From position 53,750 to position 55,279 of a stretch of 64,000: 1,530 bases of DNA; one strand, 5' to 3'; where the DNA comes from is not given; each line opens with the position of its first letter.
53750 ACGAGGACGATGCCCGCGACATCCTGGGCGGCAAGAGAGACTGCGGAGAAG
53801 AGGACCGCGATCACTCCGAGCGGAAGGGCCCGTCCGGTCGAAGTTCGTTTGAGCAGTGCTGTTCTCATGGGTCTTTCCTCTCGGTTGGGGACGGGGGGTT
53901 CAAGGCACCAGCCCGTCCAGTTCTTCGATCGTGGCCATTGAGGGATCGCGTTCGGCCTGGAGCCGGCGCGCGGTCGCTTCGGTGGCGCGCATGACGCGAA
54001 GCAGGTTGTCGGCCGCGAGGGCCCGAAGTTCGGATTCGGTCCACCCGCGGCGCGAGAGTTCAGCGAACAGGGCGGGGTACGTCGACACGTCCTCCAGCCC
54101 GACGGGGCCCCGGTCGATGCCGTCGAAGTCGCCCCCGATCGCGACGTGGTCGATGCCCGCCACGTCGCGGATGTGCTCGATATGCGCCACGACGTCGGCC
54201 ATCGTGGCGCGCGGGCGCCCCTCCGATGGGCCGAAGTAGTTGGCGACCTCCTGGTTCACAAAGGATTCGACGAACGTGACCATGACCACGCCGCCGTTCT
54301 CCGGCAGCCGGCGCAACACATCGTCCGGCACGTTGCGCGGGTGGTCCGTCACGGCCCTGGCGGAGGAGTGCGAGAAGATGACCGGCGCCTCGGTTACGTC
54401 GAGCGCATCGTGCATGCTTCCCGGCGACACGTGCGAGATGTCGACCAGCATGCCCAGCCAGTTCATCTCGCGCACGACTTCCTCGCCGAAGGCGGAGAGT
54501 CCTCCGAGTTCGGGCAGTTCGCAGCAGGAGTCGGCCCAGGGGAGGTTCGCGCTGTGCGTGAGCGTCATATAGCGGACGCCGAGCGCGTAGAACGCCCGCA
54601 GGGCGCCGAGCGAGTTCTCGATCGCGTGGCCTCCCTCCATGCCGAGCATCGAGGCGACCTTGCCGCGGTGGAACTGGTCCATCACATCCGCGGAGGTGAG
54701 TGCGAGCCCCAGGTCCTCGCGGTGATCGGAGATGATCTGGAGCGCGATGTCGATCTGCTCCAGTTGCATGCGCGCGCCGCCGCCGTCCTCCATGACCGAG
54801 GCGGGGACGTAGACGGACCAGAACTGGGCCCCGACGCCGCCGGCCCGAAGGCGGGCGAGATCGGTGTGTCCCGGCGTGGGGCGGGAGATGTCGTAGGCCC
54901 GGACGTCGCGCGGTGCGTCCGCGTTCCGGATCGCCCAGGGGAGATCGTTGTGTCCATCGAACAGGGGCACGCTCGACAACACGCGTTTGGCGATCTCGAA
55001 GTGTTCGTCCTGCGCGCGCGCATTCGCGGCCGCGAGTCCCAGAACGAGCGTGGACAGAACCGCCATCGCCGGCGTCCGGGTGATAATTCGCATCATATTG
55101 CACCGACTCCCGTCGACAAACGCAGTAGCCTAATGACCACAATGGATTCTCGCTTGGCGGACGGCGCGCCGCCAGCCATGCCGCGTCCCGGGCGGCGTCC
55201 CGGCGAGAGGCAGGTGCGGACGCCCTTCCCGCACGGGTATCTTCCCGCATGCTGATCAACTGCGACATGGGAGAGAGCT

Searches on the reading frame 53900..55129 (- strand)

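Call 75: search_protein_families(library=pfam, proteins=[window:53900-55129:-], max_evalue=0.0001)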
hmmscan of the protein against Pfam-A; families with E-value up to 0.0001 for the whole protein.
window:53900-55129:- (409 aa): 1 family
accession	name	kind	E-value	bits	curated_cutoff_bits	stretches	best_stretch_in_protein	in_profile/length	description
PF01244.27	Peptidase_M19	-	2.1e-115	385.7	26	1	51-381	3-318/319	Membrane dipeptidase (Peptidase family M19)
